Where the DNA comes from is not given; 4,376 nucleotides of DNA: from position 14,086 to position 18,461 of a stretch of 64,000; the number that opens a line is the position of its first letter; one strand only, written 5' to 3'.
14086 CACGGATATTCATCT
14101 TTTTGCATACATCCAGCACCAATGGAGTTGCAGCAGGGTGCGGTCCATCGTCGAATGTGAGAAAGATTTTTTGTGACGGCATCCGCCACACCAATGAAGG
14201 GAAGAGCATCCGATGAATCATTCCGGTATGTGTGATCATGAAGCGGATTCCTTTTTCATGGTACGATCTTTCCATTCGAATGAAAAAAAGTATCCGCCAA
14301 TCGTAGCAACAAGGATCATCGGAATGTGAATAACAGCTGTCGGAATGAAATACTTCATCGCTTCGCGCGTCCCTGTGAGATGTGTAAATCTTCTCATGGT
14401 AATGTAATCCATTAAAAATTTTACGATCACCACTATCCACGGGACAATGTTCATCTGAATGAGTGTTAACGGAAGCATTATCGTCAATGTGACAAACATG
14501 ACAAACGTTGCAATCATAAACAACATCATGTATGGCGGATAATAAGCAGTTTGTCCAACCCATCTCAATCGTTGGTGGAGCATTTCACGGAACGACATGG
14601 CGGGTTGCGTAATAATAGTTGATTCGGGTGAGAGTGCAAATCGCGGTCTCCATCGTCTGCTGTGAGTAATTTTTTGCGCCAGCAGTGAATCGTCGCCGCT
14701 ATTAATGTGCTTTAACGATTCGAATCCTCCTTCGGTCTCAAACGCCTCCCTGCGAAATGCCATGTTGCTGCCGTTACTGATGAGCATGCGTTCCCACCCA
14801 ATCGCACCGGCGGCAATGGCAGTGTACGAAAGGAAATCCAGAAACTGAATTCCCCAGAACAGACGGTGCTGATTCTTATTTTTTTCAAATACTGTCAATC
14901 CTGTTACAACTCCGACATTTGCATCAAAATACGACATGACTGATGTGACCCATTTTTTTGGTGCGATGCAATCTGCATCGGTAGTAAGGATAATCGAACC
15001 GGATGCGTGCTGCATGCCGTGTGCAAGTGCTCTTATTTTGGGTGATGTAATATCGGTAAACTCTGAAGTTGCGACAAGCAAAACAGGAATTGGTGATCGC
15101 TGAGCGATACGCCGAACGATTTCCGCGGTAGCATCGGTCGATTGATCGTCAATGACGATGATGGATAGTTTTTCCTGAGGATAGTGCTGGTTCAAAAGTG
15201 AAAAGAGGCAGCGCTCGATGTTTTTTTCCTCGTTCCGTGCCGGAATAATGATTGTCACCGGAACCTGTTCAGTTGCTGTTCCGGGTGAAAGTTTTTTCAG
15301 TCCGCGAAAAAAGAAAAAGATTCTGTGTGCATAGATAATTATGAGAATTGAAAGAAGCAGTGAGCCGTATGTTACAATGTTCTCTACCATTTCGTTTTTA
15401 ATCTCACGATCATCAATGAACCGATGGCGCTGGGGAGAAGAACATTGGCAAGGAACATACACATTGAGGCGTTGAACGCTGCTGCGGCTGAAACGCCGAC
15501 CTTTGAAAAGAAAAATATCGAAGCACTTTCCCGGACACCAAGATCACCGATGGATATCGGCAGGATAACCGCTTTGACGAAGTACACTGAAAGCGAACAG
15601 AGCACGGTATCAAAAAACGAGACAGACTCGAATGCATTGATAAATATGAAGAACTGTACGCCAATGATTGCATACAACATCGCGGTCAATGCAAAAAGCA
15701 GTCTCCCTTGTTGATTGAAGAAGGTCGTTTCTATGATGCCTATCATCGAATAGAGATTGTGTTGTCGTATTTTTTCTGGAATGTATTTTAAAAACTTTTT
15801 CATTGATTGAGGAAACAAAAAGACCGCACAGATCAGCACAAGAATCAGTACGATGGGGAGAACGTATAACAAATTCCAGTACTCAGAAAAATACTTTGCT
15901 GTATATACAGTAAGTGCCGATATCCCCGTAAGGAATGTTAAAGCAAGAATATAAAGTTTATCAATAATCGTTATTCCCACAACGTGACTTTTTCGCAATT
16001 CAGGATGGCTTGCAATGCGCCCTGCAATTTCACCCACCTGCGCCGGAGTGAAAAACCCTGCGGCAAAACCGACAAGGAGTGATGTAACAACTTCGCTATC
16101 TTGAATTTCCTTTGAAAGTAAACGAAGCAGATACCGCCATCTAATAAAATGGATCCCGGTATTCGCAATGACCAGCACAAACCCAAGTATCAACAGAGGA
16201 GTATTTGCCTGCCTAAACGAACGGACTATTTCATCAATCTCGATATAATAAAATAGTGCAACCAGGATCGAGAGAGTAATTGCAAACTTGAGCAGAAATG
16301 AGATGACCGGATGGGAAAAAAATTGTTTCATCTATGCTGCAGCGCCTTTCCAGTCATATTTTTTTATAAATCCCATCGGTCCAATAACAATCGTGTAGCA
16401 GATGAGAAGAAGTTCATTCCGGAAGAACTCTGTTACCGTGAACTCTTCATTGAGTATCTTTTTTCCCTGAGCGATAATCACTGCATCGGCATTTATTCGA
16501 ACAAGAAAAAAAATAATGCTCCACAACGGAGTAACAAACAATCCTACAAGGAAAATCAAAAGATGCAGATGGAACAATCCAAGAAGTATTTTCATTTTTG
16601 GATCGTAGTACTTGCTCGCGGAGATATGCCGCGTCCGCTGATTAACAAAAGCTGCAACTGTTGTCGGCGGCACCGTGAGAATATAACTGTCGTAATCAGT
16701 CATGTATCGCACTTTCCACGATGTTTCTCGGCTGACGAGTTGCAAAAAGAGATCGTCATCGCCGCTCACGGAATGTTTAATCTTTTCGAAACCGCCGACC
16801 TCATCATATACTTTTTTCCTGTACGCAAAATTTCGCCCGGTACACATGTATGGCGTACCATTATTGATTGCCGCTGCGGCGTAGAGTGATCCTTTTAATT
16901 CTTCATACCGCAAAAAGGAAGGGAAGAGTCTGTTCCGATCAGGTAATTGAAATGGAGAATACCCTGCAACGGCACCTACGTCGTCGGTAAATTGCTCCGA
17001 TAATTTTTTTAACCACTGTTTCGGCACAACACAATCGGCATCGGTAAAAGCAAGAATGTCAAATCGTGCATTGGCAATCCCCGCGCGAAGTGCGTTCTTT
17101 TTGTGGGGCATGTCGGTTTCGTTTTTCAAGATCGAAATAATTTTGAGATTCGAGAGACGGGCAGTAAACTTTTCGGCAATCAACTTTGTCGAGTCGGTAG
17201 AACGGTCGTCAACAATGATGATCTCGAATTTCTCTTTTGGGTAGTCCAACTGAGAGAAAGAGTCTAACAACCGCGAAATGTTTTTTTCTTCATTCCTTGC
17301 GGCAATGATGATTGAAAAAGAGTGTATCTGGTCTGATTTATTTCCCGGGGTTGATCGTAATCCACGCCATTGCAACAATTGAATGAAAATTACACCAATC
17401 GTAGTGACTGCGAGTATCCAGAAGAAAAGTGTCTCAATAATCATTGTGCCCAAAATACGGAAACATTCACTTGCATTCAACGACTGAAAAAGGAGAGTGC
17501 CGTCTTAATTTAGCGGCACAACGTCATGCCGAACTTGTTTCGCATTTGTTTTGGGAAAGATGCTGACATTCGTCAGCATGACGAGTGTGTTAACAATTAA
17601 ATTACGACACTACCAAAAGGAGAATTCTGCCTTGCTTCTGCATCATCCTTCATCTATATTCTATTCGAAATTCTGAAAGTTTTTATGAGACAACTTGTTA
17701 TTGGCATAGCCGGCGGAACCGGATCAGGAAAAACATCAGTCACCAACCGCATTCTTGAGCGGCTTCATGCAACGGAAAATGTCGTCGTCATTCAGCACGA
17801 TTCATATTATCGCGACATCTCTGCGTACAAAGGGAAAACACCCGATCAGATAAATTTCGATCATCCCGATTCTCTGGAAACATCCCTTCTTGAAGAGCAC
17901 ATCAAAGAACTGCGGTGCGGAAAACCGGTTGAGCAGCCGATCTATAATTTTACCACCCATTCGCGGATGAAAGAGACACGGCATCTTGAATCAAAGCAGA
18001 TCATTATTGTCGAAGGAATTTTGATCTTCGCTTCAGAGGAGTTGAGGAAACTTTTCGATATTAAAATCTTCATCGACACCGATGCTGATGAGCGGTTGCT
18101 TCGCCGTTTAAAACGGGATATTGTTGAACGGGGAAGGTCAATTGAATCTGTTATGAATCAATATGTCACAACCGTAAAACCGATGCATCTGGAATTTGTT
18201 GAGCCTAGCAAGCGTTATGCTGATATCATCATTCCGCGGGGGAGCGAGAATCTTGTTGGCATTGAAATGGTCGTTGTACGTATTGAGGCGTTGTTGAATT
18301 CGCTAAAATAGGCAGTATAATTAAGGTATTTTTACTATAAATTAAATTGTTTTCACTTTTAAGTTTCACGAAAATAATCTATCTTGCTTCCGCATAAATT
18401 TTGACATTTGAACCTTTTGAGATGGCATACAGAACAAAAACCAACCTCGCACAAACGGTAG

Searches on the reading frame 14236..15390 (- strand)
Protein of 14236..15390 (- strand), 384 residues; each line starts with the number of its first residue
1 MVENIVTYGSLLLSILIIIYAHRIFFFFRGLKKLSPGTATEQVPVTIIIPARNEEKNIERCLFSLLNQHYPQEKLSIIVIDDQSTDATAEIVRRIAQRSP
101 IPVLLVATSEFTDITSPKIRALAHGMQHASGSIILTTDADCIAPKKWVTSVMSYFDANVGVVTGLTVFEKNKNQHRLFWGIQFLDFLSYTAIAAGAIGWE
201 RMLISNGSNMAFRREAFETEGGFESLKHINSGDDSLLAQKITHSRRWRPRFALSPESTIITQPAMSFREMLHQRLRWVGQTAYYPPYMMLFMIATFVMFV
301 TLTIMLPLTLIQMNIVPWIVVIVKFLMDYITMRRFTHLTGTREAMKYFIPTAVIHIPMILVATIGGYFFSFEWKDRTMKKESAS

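Call 4: search_protein_families(library=pfam, proteins=[window:14236-15390:-], max_evalue=0.01)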
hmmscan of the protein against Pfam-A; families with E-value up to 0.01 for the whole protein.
window:14236-15390:- (384 aa): 6 families
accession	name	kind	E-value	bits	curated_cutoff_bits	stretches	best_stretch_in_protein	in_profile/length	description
PF00535.33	Glycos_transf_2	-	8e-27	94.6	23.3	1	46-218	1-165/168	Glycosyl transferase family 2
PF13641.12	Glyco_tranf_2_3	-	7.4e-22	78.9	27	1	44-279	2-229/230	Glycosyltransferase like family 2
PF13506.12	Glyco_transf_21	-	8.8e-20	71.3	21.7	1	114-277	14-172/174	Glycosyl transferase family 21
PF10111.15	Glyco_tranf_2_2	-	2.4e-10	40.8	27.3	1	46-226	1-185/276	Glycosyltransferase like family 2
PF13632.12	Glyco_trans_2_3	-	1.2e-09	38.7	27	1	133-322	1-187/198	Glycosyl transferase family group 2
PF13704.12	Glyco_tranf_2_4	-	0.0088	17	27.5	0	67-140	12-81/98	Glycosyl transferase family 2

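Call 5: search_protein_families(library=ncbifam, proteins=[window:14236-15390:-], max_evalue=0.01)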
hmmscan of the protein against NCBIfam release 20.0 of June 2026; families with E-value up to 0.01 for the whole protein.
window:14236-15390:- (384 aa): 24 families
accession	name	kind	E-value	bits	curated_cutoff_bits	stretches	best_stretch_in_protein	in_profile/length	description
TIGR03469.1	HpnB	hypoth_equivalog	3.3e-26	92.2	379.25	1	32-322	32-323/386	hopene-associated glycosyltransferase HpnB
TIGR03472.1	HpnI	equivalog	3e-24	85.6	310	1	29-364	27-350/373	bacteriohopanetetrol glucosamine biosynthesis glycosyltransferase HpnI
TIGR03937.1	PgaC_IcaA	equivalog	5.3e-21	75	422.3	1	6-358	5-342/407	poly-beta-1,6-N-acetyl-D-glucosamine synthase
TIGR03965.1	mycofact_glyco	equivalog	8.8e-19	67.7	280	1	30-275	61-294/467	mycofactocin biosynthesis glycosyltransferase MftF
TIGR03111.1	glyc2_xrt_Gpos1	hypoth_equivalog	9.9e-19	67.4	363.95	1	39-331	44-340/439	TIGR03111 family XrtG-associated glycosyltransferase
NF041875.1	EPS_EpsD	equivalog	5.5e-14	52.3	370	1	45-270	1-216/325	exopolysaccharide biosynthesis glycosyltransferase EpsD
TIGR04283.1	glyco_like_mftF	equivalog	8.3e-14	51.7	182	1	46-247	2-175/221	TIGR04283 family arsenosugar biosynthesis glycosyltransferase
NF045692.1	OglycostaseCruG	equivalog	4.5e-11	42.3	600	1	42-242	40-239/386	2'-O-glycosyltransferase CruG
NF041394.1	GtaseAglG_Halo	equivalog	9.2e-11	41.6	440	1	43-249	3-199/304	glucosyl-dolichyl phosphate glucuronosyltransferase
NF038299.1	EPS_HpsN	equivalog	1.4e-09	37.4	425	1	45-219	3-179/317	hormogonium polysaccharide biosynthesis glycosyltransferase HpsN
NF047588.1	GlcsyltransPgfSStrep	equivalog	4e-09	36.1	500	1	45-178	3-133/308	glycosyltransferase PgfS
NF053846.1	glyco_with_XrtP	equivalog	4.3e-09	35.5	520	1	5-100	4-95/440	XrtP-associated glycosyltransferase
TIGR04242.1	nodulat_NodC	equivalog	4.7e-09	35.7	550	1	39-304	43-306/395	chitooligosaccharide synthase NodC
TIGR03030.1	CelA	equivalog_domain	6.3e-09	34.4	699.1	1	40-278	127-374/714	UDP-forming cellulose synthase catalytic subunit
NF038302.1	EPS_HpsE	equivalog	1.3e-08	34.2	300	1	45-156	3-112/307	hormogonium polysaccharide biosynthesis glycosyltransferase HpsE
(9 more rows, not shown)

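Call 34: search_solved_structures(query=window:14236-15390:-, max_evalue=0.01)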
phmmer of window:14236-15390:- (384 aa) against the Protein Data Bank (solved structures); distinct sequences matched with E-value up to 0.01: 20.
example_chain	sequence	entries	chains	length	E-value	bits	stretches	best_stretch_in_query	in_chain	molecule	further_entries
6yv7_A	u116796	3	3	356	3.5e-18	69.2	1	39-242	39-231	Glycosyl transferase, family 2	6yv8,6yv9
6yv7_B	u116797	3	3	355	3.6e-18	69.2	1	39-242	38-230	Glycosyl transferase, family 2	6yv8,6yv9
6p61_A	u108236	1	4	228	8.1e-09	38.4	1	44-154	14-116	Glycosyltransferase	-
2z87_A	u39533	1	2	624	3.8e-08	36.2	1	16-94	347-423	Chondroitin synthase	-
2z86_A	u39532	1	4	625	3.8e-08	36.2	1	16-94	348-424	Chondroitin synthase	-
5mlz_A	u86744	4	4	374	1.1e-07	34.7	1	41-157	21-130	Dolichol monophosphate mannose synthase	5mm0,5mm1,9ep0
5tze_C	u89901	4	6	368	2.3e-07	33.6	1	46-158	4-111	Glycosyl transferase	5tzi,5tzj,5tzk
5tz8_A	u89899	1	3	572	5e-07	32.5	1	46-158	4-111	Glycosyl transferase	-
8vxh_A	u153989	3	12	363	2.8e-05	26.7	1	44-162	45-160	Undecaprenyl-phosphate 4-deoxy-4-formamido-L-arabinose transferase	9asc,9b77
9bhc_C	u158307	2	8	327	3.2e-05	26.6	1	44-162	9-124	Undecaprenyl-phosphate 4-deoxy-4-formamido-L-arabinose transferase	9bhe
9omh_A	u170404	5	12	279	8.9e-05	25.1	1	43-170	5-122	Glycosyltransferase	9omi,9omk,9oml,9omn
9omm_A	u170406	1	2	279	8.9e-05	25.1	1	43-170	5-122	Glycosyltransferase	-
5hea_A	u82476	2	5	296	8.9e-05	25.1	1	45-143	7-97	Putative glycosyltransferase (GalT1)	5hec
9omj_A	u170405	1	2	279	0.00012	24.7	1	44-170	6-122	Glycosyltransferase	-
8vh7_A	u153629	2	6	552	0.0031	20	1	43-103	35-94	Heparosan synthase B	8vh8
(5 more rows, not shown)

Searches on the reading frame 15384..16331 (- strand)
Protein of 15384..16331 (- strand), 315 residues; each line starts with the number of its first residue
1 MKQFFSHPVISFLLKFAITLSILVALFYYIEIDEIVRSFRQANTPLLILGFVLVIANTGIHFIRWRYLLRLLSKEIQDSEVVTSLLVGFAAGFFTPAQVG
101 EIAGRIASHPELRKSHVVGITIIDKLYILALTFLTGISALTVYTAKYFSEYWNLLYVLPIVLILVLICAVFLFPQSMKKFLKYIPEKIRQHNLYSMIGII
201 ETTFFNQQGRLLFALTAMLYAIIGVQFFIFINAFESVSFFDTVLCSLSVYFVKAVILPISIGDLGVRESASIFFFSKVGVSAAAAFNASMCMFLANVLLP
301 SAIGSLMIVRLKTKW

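Call 4: search_protein_families(library=pfam, proteins=[window:15384-16331:-], max_evalue=0.01)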
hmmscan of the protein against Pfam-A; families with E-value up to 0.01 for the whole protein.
window:15384-16331:- (315 aa): 1 family
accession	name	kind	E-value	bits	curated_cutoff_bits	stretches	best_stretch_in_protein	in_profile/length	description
PF03706.18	LPG_synthase_TM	-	5.2e-23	82.4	33.4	1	13-304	2-302/302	Lysylphosphatidylglycerol synthase TM region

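Call 5: search_protein_families(library=ncbifam, proteins=[window:15384-16331:-], max_evalue=0.01)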
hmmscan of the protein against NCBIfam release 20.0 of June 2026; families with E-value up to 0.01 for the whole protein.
window:15384-16331:- (315 aa): 1 family
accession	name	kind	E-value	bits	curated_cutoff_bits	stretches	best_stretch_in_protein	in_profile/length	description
TIGR00374.1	TIGR00374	subfamily_domain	3.4e-12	46.4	43.2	1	18-309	3-311/323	flippase-like domain-containing protein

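Call 35: search_solved_structures(query=window:15384-16331:-, max_evalue=1)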
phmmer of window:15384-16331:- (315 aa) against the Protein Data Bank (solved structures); distinct sequences matched with E-value up to 1: 0.

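Call 68: search_solved_structures(query=A4, max_evalue=1, show_alignments=1)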
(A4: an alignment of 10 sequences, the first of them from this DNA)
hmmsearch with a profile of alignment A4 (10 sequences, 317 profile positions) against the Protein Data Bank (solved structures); distinct sequences matched with E-value up to 1: 0.

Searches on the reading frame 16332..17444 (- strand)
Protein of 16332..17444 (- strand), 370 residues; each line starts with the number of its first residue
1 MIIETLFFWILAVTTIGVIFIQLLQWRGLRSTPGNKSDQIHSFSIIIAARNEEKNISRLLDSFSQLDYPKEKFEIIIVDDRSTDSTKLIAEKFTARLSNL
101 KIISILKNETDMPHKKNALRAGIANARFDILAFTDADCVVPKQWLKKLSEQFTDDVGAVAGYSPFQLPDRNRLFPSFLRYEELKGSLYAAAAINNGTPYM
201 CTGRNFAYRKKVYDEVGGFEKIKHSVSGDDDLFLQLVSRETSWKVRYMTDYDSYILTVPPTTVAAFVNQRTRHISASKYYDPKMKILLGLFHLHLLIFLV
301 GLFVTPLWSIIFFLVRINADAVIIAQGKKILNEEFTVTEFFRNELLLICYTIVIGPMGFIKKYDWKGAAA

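Call 4: search_protein_families(library=pfam, proteins=[window:16332-17444:-], max_evalue=0.01)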
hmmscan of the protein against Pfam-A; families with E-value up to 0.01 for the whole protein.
window:16332-17444:- (370 aa): 5 families
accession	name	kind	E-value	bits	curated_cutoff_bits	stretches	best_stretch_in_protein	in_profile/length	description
PF00535.33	Glycos_transf_2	-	8e-28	97.9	23.3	1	44-216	1-167/168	Glycosyl transferase family 2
PF13641.12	Glyco_tranf_2_3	-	5.4e-25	89.2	27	1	42-274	2-228/230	Glycosyltransferase like family 2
PF13632.12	Glyco_trans_2_3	-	1.9e-13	51.1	27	1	133-317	4-174/198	Glycosyl transferase family group 2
PF13506.12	Glyco_transf_21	-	3.7e-11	43.3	21.7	1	110-250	13-149/174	Glycosyl transferase family 21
PF10111.15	Glyco_tranf_2_2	-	1.5e-07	31.7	27.3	1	44-241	1-204/276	Glycosyltransferase like family 2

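Call 5: search_protein_families(library=ncbifam, proteins=[window:16332-17444:-], max_evalue=0.01)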
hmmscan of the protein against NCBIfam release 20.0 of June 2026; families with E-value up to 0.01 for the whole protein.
window:16332-17444:- (370 aa): 22 families
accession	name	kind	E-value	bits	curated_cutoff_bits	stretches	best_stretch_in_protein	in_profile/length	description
TIGR03965.1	mycofact_glyco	equivalog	4.2e-26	91.8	280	1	33-248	66-273/467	mycofactocin biosynthesis glycosyltransferase MftF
TIGR03937.1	PgaC_IcaA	equivalog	4.3e-22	78.6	422.3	1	18-353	23-347/407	poly-beta-1,6-N-acetyl-D-glucosamine synthase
NF041875.1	EPS_EpsD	equivalog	3.1e-16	59.7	370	1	44-221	2-175/325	exopolysaccharide biosynthesis glycosyltransferase EpsD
TIGR04283.1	glyco_like_mftF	equivalog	6.2e-16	58.7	182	1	44-236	2-169/221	TIGR04283 family arsenosugar biosynthesis glycosyltransferase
TIGR03469.1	HpnB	hypoth_equivalog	2.1e-15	56.6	379.25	1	30-230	33-240/386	hopene-associated glycosyltransferase HpnB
TIGR03472.1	HpnI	equivalog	5.1e-14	51.9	310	1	26-350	26-346/373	bacteriohopanetetrol glucosamine biosynthesis glycosyltransferase HpnI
NF010496.0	PRK13915.1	equivalog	5.3e-12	45.4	262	1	40-141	30-130/307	glucosyl-3-phosphoglycerate synthase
NF007482.0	PRK10073.1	equivalog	1.9e-11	43.5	423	1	39-150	4-108/334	glycosyltransferase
NF041865.1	EpsU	equivalog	2.8e-10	39.8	700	1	20-159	18-154/394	exopolysaccharide biosynthesis GT2 family glycosyltransferase EpsU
NF041394.1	GtaseAglG_Halo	equivalog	9.2e-10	38.3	440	1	66-264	26-214/304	glucosyl-dolichyl phosphate glucuronosyltransferase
NF038302.1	EPS_HpsE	equivalog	3.5e-09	36.1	300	1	42-161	2-119/307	hormogonium polysaccharide biosynthesis glycosyltransferase HpsE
NF038299.1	EPS_HpsN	equivalog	6.5e-09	35.2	425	1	43-162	3-118/317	hormogonium polysaccharide biosynthesis glycosyltransferase HpsN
NF007986.1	PRK10714.1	equivalog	1.6e-08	33.9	529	1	38-155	3-118/316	undecaprenyl-phosphate 4-deoxy-4-formamido-L-arabinose transferase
TIGR03111.1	glyc2_xrt_Gpos1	hypoth_equivalog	2.4e-08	33.2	363.95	1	28-156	36-160/439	TIGR03111 family XrtG-associated glycosyltransferase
NF045692.1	OglycostaseCruG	equivalog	1.3e-07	30.9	600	1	35-103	35-101/386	2'-O-glycosyltransferase CruG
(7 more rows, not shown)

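Call 33: search_solved_structures(query=window:16332-17444:-, max_evalue=0.01)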
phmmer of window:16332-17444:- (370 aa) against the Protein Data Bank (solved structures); distinct sequences matched with E-value up to 0.01: 20.
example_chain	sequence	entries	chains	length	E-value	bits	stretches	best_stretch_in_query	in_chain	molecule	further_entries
5tze_C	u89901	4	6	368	1.4e-13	54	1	42-149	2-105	Glycosyl transferase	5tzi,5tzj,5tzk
5tz8_A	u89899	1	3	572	2.7e-13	53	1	42-149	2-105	Glycosyl transferase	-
6yv7_A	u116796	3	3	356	1e-10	44.5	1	43-219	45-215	Glycosyl transferase, family 2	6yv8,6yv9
6yv7_B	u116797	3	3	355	1.1e-10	44.5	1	43-219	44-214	Glycosyl transferase, family 2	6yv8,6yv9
6p61_A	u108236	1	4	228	9.5e-10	41.4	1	42-148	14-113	Glycosyltransferase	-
5hea_A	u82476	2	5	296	3.1e-08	36.4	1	42-166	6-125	Putative glycosyltransferase (GalT1)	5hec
26qs_A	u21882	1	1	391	7.8e-08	35.1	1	18-247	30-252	Ceramide glucosyltransferase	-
26qf_A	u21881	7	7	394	8e-08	35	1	18-247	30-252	Ceramide glucosyltransferase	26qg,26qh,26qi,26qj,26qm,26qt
3ckj_A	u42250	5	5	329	5.8e-05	25.6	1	42-142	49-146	Putative uncharacterized protein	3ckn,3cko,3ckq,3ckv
4y6n_A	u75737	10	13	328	0.00022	23.7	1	42-142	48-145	Glucosyl-3-phosphoglycerate synthase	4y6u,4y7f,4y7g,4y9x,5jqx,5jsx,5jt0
9bhc_C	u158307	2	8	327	0.00022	23.7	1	40-151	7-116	Undecaprenyl-phosphate 4-deoxy-4-formamido-L-arabinose transferase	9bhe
3e25_A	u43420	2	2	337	0.00023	23.7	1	42-142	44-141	Putative uncharacterized protein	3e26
4ddz_A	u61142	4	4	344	0.00024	23.6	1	42-142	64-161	GLUCOSYL-3-PHOSPHOGLYCERATE SYNTHASE (GpgS) | Glucosyl-3-phosphoglycerate synthase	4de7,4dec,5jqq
9jma_A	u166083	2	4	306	0.0016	20.9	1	44-145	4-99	GalNAc(5)-diNAcBac-PP-undecaprenol beta-1,3-glucosyltransferase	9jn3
6pxu_A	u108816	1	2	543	0.0021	20.5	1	36-159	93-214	Polypeptide N-acetylgalactosaminyltransferase 12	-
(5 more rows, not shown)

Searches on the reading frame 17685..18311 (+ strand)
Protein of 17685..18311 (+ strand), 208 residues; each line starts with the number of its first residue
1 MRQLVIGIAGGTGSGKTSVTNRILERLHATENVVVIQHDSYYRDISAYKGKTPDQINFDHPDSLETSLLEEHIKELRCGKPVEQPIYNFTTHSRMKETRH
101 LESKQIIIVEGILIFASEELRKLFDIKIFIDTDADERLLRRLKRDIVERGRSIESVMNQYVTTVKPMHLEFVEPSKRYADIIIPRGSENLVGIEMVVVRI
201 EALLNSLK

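Call 24: search_protein_families(library=pfam, proteins=[window:17685-18311:+], max_evalue=0.01)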
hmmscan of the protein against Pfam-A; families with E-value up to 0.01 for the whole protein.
window:17685-18311:+ (208 aa): 12 families
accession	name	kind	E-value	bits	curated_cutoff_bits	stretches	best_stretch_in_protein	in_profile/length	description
PF00485.24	PRK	-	3.2e-46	158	22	1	5-191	1-195/196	Phosphoribulokinase / Uridine kinase family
PF01121.26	CoaE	-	3.3e-07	30.6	27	1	4-159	1-158/180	Dephospho-CoA kinase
PF06414.18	Zeta_toxin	-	2e-06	27.9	22.3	1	6-50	19-63/199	Zeta toxin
PF13238.12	AAA_18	-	2.4e-06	28.5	29.4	1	6-145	1-112/128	AAA domain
PF13207.12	AAA_17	-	2.6e-05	25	27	1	10-156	2-132/136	AAA domain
PF00005.33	ABC_tran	-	0.0033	18.5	25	1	5-47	13-56/137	ABC transporter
PF01712.25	dNK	-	0.0036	17.5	27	0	6-194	1-188/203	Deoxynucleoside kinase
PF10412.15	TrwB_AAD_bind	-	0.0044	16.4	20.5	1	5-36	17-48/387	Type IV secretion-system coupling protein DNA-binding domain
PF02492.25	cobW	-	0.0046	17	20.7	1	5-41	2-38/180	CobW/HypB/UreG, nucleotide-binding domain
PF02224.24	Cytidylate_kin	-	0.0052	17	26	0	98-149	106-154/211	Cytidylate kinase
PF13245.12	AAA_19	-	0.0057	17.3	25.1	1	5-33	13-41/134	AAA domain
PF01935.23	DUF87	-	0.0067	17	23.2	0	6-46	26-68/220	Helicase HerA, central domain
